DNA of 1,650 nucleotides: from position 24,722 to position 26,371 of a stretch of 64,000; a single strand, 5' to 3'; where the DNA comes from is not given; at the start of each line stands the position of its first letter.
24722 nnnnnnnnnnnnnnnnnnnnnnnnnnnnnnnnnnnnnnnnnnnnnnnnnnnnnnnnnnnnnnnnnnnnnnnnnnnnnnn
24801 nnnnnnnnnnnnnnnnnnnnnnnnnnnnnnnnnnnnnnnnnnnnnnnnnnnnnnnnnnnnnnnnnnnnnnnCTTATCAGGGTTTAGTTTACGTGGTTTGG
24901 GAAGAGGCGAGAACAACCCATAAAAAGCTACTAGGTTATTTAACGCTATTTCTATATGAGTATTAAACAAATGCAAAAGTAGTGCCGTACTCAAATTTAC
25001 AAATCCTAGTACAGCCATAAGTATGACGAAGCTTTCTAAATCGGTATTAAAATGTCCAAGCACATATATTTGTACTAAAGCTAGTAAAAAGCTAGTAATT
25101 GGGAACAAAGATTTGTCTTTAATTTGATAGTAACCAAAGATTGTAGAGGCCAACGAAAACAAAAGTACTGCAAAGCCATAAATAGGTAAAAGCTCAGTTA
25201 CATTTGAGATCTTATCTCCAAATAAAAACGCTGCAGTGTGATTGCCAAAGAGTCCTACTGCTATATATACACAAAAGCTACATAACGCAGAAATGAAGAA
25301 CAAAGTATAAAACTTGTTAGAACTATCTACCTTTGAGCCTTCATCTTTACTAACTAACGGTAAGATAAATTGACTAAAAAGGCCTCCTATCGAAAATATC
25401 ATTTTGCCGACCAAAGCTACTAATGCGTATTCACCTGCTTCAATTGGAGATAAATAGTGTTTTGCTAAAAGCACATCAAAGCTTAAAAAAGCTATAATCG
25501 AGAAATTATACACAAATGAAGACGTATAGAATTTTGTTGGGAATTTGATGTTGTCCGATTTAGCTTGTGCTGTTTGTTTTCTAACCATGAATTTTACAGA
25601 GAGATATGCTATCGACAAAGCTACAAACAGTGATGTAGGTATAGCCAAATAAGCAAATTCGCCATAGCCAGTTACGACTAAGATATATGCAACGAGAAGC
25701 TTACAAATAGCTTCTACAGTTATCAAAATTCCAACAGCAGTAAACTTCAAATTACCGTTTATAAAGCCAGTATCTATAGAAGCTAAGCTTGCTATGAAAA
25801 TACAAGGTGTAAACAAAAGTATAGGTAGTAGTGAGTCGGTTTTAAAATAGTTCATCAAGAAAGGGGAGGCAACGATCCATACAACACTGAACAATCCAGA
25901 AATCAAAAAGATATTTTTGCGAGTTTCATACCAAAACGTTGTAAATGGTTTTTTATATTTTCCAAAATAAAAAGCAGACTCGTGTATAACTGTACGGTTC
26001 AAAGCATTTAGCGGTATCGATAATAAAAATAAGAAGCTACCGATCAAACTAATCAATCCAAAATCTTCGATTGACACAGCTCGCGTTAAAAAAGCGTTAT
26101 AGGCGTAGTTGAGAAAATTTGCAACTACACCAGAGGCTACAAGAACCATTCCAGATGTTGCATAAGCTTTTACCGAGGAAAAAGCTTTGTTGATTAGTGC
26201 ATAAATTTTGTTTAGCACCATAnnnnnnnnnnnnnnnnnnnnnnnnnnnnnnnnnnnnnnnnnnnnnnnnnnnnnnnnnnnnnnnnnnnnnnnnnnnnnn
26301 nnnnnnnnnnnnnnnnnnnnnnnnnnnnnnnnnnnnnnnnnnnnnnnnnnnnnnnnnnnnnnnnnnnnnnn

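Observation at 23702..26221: Wzx-like flippase fused to a GT4 glycosyltransferase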

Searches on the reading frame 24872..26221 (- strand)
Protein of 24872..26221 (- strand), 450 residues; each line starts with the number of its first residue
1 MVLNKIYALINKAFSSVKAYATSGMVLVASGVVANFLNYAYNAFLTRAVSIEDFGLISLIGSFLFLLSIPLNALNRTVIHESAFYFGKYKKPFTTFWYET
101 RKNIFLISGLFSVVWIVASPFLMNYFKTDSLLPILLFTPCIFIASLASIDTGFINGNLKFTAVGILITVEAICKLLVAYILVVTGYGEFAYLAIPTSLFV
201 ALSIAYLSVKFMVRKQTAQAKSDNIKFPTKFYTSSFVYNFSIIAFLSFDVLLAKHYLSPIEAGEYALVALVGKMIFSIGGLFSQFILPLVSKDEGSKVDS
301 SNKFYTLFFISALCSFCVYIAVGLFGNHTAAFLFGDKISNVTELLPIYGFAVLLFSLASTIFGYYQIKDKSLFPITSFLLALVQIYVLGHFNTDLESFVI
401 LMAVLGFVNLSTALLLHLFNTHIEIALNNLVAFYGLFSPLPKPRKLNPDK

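Call 5: search_protein_families(library=pfam, proteins=[window:24872-26221:-], max_evalue=10)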
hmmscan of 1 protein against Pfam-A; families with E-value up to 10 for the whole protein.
seq(450 aa): 0 families

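Call 6: search_protein_families(library=ncbifam, proteins=[window:24872-26221:-], max_evalue=10)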
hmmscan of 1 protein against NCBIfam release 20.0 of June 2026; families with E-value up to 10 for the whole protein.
seq(450 aa): 0 families

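Call 7: search_solved_structures(query=window:24872-26221:-, max_evalue=10)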
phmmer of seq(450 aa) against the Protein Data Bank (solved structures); distinct sequences matched with E-value up to 10: 0.

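Call 8: find_homologous_proteins(query=window:24872-26221:-, max_evalue=0.001)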
Query seq(450 aa) (450 aa): 9 proteins with E <= 0.001 among 8000 candidates.
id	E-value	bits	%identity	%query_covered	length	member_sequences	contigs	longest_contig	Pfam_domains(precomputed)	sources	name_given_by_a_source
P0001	2.2e-91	326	46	77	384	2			PF01943.23,PF13440.12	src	-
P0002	4.6e-81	292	41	84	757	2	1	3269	PF00534.27,PF13579.13,PF13439.13,PF20706.4,PF13692.13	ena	-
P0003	2.0e-69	253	40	75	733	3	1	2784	PF00534.27,PF13439.13,PF20706.4,PF13692.13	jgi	jgi:glycosyltransferase involved in cell wall biosynthesis/O-antigen/teichoic acid export membrane p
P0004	1.9e-67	247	38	78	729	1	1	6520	PF01636.30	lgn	-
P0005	5.7e-46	176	32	90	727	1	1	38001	PF13632.13,PF13641.13,PF00535.33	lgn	-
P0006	7.1e-46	176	39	51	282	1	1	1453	-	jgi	jgi:O-antigen/teichoic acid export membrane protein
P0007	1.5e-13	69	23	81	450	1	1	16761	PF01943.23,PF13440.12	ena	-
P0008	4.9e-11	61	26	74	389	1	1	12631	PF01943.23,PF13440.12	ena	-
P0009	3.1e-9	55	29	72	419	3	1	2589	-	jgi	jgi:O-antigen/teichoic acid export membrane protein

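Call 15: search_solved_structures(query=A1, max_evalue=10, show_alignments=2)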
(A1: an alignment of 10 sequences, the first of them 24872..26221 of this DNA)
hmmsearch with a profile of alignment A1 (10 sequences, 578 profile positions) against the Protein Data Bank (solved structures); distinct sequences matched with E-value up to 10: 22.
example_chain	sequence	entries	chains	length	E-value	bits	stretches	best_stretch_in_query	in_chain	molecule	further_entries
3c4q_A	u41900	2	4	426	9.2e-05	24.6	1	445-568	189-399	Predicted glycosyltransferases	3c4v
3c48_A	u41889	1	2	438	9.9e-05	24.5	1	445-568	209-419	Predicted glycosyltransferases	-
6tpg_A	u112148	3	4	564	0.00059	22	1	247-361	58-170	Orexin receptor type 2,GlgA glycogen synthase,Hypocretin receptor-2 | Orexin receptor type 2,GlgA glycogen synthase,Orexin receptor type 2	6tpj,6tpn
21ci_A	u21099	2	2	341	0.00094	21.3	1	247-351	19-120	Orexin receptor type 2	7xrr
7l1u_R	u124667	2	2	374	0.0049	18.9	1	247-351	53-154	Hypocretin receptor type 2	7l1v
4s0v_A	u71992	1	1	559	0.0053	18.8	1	247-351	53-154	Human Orexin receptor type 2 fusion protein to P. abysii Glycogen Synthase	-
5wqc_A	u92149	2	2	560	0.0054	18.8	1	247-351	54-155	Orexin receptor type 2,GlgA glycogen synthase,Orexin receptor type 2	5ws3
7sr8_R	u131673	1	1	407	0.006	18.6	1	247-351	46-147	Hypocretin receptor type 2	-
7sqo_R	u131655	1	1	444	0.0065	18.5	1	247-351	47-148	Orexin receptor type 2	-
6d9t_A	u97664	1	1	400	0.058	15.4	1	438-572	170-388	Glycosyl transferase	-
6n1x_A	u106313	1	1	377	0.062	15.3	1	438-569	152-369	Glycosyltransferase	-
6tod_A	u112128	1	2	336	0.16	13.9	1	255-359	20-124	Orexin receptor type 1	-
6to7_A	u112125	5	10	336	0.2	13.6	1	255-359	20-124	Orexin receptor type 1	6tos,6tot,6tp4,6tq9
6tp3_A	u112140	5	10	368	0.28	13.1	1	255-359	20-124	Orexin receptor type 1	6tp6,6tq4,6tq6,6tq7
4png_A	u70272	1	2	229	0.31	13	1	37-98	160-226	LD04004p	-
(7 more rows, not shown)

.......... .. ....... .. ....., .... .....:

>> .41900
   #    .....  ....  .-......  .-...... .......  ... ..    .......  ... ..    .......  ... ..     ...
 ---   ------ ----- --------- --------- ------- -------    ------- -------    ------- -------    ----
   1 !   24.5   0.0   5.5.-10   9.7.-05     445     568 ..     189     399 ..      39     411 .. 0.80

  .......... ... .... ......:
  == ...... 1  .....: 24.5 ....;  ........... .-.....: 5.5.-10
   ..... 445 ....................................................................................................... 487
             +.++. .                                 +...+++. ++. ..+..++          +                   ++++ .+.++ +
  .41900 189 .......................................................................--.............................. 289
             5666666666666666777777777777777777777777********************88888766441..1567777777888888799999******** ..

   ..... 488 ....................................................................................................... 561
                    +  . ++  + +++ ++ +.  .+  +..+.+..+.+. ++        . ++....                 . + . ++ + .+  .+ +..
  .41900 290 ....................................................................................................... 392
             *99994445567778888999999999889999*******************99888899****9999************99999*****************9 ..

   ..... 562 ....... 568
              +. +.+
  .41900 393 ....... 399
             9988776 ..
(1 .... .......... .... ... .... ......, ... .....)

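Call 16: search_protein_families(library=pfam, alignment_id=A1, max_evalue=0.01)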
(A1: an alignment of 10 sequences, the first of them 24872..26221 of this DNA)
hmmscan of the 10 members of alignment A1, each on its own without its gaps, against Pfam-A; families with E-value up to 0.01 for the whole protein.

A. member 1, window:24872-26221:- (450 aa): 0 families

B. families by the number of members that match (of 10 scanned): 13 families
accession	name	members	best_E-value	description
PF13440.11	Polysacc_synt_3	3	1.2e-13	Polysaccharide biosynthesis protein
PF01943.22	Polysacc_synt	3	1.3e-08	Polysaccharide biosynthesis protein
PF00534.26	Glycos_transf_1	2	1.1e-42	Glycosyl transferases group 1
PF13692.12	Glyco_trans_1_4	2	3.3e-32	Glycosyl transferases group 1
PF13439.12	Glyco_transf_4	2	1.4e-17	Glycosyltransferase Family 4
PF20706.3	GT4-conflict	2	7e-16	Family 4 Glycosyltransferase in conflict systems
PF13579.12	Glyco_trans_4_4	2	6.1e-09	Glycosyl transferase 4-like domain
PF00535.33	Glycos_transf_2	1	2.7e-19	Glycosyl transferase family 2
PF13641.12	Glyco_tranf_2_3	1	1.5e-06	Glycosyltransferase like family 2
PF01636.29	APH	1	4.5e-06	Phosphotransferase enzyme family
PF13632.12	Glyco_trans_2_3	1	5.4e-06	Glycosyl transferase family group 2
PF13524.12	Glyco_trans_1_2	1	0.003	Glycosyl transferase-like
PF19974.5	TCAD9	1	0.0035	Ternary complex associated domain 9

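Call 26: search_protein_representatives(alignment_id=A1)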
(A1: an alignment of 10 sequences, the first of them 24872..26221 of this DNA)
Query: 10 sequences, 578 profile positions. Proteins with E-value up to 0.001 (for the whole library): 14884; up to 1e-10: 7006; up to 1e-30: 2986. The best 150 are listed.
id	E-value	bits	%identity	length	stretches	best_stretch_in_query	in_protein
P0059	3.1e-165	567.7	-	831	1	3-568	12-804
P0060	5.4e-164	563.6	-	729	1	13-556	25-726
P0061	1.6e-154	532.4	-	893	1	14-567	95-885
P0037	3.1e-154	531.4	-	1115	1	9-573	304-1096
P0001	3.7e-147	508.0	-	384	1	3-357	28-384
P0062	1.3e-146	506.3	-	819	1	3-569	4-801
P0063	5.4e-142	491.0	-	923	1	9-567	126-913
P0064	1.8e-141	489.3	-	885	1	11-569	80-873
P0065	2.1e-141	489.0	-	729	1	9-569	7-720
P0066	1.7e-140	486.0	-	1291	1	10-574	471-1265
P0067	6.7e-140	484.1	-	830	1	13-567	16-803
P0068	2.6e-139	482.2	-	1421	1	9-566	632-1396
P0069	2.8e-138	478.7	-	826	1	6-567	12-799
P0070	6.3e-138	477.6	-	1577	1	7-572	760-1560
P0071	3.0e-136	472.0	-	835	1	11-566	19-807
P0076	7.5e-129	447.6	-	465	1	9-436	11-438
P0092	8.8e-117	407.7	-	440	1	9-420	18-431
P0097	1.0e-114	400.9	-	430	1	5-425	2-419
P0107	1.9e-110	386.8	-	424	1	8-414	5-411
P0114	6.1e-108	378.6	-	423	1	6-414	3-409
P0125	8.4e-103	361.6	-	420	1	11-415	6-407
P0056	4.4e-96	339.4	-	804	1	8-502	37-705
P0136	1.4e-94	334.5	-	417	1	3-411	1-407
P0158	8.6e-88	312.0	-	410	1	11-402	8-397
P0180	4.1e-80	286.7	-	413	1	8-413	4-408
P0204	3.9e-75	270.2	-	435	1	3-411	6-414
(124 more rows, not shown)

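Call 27: search_protein_families(library=pfam, proteins=[P0076, P0092, P0097, P0107, P0114, P0125, P0136, P0158, P0180, P0204], max_evalue=0.01)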
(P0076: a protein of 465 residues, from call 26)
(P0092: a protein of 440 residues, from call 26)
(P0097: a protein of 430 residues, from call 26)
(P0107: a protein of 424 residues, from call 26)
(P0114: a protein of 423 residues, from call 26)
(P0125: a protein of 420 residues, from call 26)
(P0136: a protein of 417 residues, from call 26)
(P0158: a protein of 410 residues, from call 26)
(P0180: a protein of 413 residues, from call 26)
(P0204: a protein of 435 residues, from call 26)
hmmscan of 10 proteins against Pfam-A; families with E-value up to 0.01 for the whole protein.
P0076 (465 aa): 0 families

P0092 (440 aa): 0 families

P0097 (430 aa): 2 families
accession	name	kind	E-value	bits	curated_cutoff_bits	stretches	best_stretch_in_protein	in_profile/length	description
PF13440.11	Polysacc_synt_3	-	3.6e-11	43.3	23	1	33-322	2-287/293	Polysaccharide biosynthesis protein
PF01943.22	Polysacc_synt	-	9.1e-08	32.3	28.2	1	9-259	2-253/274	Polysaccharide biosynthesis protein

P0107 (424 aa): 0 families

P0114 (423 aa): 1 family
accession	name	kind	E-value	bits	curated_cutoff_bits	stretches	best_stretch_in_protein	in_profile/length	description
PF01943.22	Polysacc_synt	-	0.0019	18.2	28.2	1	12-254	5-247/274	Polysaccharide biosynthesis protein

P0125 (420 aa): 1 family
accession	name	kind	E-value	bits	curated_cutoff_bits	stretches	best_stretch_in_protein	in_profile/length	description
PF01943.22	Polysacc_synt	-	0.00011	22.2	28.2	1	13-251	8-246/274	Polysaccharide biosynthesis protein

P0136 (417 aa): 1 family
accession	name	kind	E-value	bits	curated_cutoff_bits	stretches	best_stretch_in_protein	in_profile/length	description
PF13440.11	Polysacc_synt_3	-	1.9e-09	37.6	23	1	34-325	2-288/293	Polysaccharide biosynthesis protein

P0158 (410 aa): 0 families

P0180 (413 aa): 2 families
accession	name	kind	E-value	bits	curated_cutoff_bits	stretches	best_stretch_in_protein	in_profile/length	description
PF01554.23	MatE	-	0.00017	21.8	24.9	1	17-147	5-136/161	MatE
PF01943.22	Polysacc_synt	-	0.00089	19.2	28.2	1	11-258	5-250/274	Polysaccharide biosynthesis protein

P0204 (435 aa): 2 families
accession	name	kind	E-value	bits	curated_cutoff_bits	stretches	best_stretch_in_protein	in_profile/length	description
PF13440.11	Polysacc_synt_3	-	2.8e-19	69.9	23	1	39-336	2-292/293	Polysaccharide biosynthesis protein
PF01943.22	Polysacc_synt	-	1.2e-09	38.5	28.2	1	15-285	2-271/274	Polysaccharide biosynthesis protein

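Call 35: predict_structure(alignment_id=A2)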
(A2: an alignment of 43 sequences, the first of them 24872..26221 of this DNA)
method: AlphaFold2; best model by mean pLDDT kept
length: 450 residues; sequences in the alignment: 43
mean_pLDDT: 92.1   pTM: 0.90
mean pLDDT of the five models: 92.1, 90.4, 90.4, 90.1, 89.1
residues with pLDDT >= 90: 367; 70-90: 55; 50-70: 26; < 50: 2
segments of 3 or more residues with pLDDT < 50: none
pLDDT, mean of each block of 10 residues (from residue 1): 76 63 93 95 90 87 90 98 96 94 97 95 88 90 97 97 97 96 91 94 97 77 83 98 96 93 96 95 97 97 96 97 95 93 98 98 98 98 96 93 98 98 95 86 53
secondary structure, 60 per line:
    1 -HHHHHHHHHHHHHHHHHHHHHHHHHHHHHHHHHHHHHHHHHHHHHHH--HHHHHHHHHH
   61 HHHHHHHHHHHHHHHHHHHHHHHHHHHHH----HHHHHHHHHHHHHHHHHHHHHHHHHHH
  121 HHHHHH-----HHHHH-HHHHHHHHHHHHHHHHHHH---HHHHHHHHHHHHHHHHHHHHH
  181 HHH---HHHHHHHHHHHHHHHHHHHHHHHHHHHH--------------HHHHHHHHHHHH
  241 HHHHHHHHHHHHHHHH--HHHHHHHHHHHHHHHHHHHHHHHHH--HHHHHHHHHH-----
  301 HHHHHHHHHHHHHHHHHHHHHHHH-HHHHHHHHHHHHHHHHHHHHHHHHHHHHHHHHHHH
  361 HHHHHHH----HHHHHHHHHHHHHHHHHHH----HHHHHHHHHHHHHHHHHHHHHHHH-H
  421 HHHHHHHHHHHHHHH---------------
elements in order: H2-48 H51-89 H94-126 H132-136 H138-156 H160-183 H187-214 H229-256 H259-283 H286-295 H301-324 H326-367 H372-390 H395-418 H420-435

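Call 40: fold_search(model_id=the predicted structure, library=pdb)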
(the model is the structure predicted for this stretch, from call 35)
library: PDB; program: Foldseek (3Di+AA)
matches with E <= 10: 355; with E <= 0.001: 54
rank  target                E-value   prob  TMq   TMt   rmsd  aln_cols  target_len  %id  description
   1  6gwh                  2.1e-07  1.00  0.63  0.64   5.6       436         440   16  Outward-facing conformation of a multidrug resistance MATE family transporter of the MOP superfamily. (released 2019-06-05)
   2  4mlb_A                6.3e-07  1.00  0.67  0.67   5.5       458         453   14  Reverse polarity of binding pocket suggests different function of a MOP superfamily transporter from Pyrococcus furios (released 2013-09-25)
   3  5yck                  8.0e-07  1.00  0.70  0.70   5.0       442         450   12  Crystal structure of a MATE family protein derived from Camelina sativa at 2.3 angstrom (released 2017-09-27)
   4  6hfb_D                8.3e-07  1.00  0.64  0.64   5.3       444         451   14  Outward-facing conformation of a multidrug resistance MATE family transporter of the MOP superfamily. (released 2019-06-12)
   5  6hfb_C                1.0e-06  1.00  0.61  0.61   5.8       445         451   15  Outward-facing conformation of a multidrug resistance MATE family transporter of the MOP superfamily. (released 2019-06-12)
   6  3vvn                  1.2e-06  1.00  0.62  0.63   6.0       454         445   13  Crystal structure of MATE in the straight conformation (released 2013-04-03)
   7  9g95_A                1.3e-06  1.00  0.65  0.69   5.5       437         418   13  Lipid III flippase WzxE with NB10 nanobody in outward-facing conformation at 2.7552 A (released 2025-01-22)
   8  6hfb_B                1.4e-06  1.00  0.63  0.62   6.3       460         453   12  Outward-facing conformation of a multidrug resistance MATE family transporter of the MOP superfamily. (released 2019-06-12)
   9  9r10_A                1.6e-06  1.00  0.68  0.64   5.6       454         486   12  Cryo-EM structure of human MATE1 in complex with cimetidine (released 2025-11-05)
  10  6fv8_A                1.7e-06  1.00  0.65  0.67   5.8       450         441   16  Dimer structure of the MATE family multidrug resistance transporter Aq_128 from Aquifex aeolicus in the outward-facing (released 2019-03-20)
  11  3wbn_A                2.3e-06  1.00  0.59  0.59   6.4       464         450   15  Crystal structure of MATE in complex with MaL6 (released 2013-06-12)
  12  3vvs_A                2.4e-06  1.00  0.62  0.63   5.6       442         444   16  Crystal structure of MATE in complex with MaD3S (released 2013-04-03)
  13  6ids                  2.5e-06  1.00  0.71  0.73   4.6       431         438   10  Crystal structure of Vibrio cholerae MATE transporter VcmN D35N mutant (released 2019-01-16)
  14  4mlb_C                2.7e-06  1.00  0.69  0.69   4.6       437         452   14  Reverse polarity of binding pocket suggests different function of a MOP superfamily transporter from Pyrococcus furios (released 2013-09-25)
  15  7dqk_A                2.8e-06  1.00  0.68  0.65   6.6       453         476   15  A nicotine MATE transporter, Nicotiana tabacum MATE2 (NtMATE2) (released 2021-06-09)
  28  9g9o_A                5.6e-06  1.00  0.64  0.69   5.3       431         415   16  Lipid III flippase WzxE with NB10 and NB7 nanobodies in outward-facing conformation - crystal 2 (released 2025-01-22)
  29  6nc9                  5.9e-06  1.00  0.66  0.63  10.3       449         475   13  Lipid II flippase MurJ, outward-facing conformation (released 2019-04-17)
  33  9g9m_A                7.1e-06  1.00  0.65  0.69   5.4       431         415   16  Lipid III flippase WzxE with NB10 and NB7 nanobodies in outward-facing conformation - crystal 1 (released 2025-01-22)
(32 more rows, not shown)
